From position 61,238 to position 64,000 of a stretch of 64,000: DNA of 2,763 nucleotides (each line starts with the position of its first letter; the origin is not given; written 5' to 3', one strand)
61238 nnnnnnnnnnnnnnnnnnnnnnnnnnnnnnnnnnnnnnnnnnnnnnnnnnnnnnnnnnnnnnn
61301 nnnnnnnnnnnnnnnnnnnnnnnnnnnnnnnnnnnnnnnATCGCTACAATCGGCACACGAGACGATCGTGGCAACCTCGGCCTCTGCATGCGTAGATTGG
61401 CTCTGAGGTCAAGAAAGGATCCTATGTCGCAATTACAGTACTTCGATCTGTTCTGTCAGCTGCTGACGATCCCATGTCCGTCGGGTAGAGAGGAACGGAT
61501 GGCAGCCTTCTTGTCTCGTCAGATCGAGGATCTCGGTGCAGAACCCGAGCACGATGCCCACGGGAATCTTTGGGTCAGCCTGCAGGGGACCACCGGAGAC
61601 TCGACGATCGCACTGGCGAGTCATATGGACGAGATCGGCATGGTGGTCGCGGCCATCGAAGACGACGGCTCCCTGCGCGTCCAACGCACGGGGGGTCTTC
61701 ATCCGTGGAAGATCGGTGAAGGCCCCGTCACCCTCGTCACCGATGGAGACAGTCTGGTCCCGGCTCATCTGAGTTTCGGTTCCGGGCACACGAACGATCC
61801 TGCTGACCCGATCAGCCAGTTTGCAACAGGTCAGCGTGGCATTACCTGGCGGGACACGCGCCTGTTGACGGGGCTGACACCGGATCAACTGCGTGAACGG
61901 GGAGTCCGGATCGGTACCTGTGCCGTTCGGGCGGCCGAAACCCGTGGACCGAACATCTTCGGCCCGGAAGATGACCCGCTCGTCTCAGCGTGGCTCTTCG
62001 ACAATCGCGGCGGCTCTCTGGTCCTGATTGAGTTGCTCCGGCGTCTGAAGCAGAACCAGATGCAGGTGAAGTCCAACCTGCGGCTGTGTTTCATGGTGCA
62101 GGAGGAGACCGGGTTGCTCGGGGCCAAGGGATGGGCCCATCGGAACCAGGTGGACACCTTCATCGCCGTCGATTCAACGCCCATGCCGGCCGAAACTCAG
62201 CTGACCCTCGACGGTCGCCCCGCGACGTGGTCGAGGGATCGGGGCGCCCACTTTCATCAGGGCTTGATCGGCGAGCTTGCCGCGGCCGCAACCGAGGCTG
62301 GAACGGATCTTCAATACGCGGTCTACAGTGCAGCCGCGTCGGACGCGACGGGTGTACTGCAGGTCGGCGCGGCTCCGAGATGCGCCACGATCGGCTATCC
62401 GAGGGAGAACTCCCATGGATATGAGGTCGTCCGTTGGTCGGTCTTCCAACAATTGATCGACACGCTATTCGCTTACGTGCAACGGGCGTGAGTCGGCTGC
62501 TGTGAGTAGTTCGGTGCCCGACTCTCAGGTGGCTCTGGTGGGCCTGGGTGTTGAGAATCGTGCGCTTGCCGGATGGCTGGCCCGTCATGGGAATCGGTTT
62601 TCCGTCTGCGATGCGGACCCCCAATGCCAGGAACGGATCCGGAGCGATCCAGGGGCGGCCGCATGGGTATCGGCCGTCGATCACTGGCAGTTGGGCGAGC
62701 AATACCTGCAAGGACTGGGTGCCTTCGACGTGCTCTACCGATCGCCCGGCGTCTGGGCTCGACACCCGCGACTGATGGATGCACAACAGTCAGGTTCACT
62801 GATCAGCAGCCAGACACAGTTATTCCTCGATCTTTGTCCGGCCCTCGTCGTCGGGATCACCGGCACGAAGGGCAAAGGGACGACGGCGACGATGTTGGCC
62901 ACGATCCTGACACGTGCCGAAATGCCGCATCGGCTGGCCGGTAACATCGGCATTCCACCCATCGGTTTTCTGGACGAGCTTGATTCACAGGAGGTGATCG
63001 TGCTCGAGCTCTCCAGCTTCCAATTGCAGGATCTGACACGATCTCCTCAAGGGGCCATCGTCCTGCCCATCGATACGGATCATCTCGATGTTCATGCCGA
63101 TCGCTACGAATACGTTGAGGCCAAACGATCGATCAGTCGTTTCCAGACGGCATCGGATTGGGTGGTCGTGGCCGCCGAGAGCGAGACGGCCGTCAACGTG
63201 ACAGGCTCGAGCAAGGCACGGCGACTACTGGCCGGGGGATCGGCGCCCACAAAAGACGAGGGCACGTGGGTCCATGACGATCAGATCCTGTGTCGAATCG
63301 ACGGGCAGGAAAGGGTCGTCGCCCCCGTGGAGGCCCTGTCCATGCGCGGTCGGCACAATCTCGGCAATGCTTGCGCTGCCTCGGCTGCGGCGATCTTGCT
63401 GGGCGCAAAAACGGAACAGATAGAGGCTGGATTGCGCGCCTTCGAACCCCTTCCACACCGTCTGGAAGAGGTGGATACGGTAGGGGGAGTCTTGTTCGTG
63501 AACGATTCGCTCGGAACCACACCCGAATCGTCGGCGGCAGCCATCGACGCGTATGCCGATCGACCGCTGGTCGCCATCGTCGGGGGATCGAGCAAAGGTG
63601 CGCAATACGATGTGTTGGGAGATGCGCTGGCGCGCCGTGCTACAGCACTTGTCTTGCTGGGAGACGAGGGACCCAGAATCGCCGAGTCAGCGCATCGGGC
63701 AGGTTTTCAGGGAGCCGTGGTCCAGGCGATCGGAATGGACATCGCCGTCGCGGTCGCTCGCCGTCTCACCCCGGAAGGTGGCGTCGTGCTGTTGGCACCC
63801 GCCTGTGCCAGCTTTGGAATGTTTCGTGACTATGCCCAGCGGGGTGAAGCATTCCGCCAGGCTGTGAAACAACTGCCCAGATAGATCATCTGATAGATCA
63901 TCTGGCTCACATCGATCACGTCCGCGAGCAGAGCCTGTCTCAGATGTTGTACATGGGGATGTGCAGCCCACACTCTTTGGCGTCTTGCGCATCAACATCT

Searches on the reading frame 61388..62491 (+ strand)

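Call 34: search_protein_families(library=pfam, proteins=[window:61388-62491:+], max_evalue=0.0001)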
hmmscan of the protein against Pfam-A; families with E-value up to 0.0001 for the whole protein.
window:61388-62491:+ (367 aa): 3 families
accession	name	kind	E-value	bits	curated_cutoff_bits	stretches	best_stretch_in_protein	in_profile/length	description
PF05343.19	Peptidase_M42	-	8.8e-41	140.3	23.2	1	59-354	1-287/292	M42 glutamyl aminopeptidase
PF04389.22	Peptidase_M28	-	2.1e-11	44.4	21.3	1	205-327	32-152/193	Peptidase family M28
PF01546.33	Peptidase_M20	-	7.1e-08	33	24.6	1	205-346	35-186/206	Peptidase family M20/M25/M40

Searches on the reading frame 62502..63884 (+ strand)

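Call 34: search_protein_families(library=pfam, proteins=[window:62502-63884:+], max_evalue=0.0001)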
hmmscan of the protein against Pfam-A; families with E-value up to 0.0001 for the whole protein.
window:62502-63884:+ (460 aa): 3 families
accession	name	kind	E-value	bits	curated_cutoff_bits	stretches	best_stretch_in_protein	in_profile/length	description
PF08245.18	Mur_ligase_M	-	1.3e-18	68.1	24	1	119-297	1-200/200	Mur ligase middle domain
PF02875.26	Mur_ligase_C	-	2.3e-11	45.1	28.4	1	319-435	1-127/127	Mur ligase, glutamate ligase domain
PF21799.2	MurD-like_N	-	2.5e-05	24.9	27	1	9-99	2-84/88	Mur ligase MurD-like, N-terminal domain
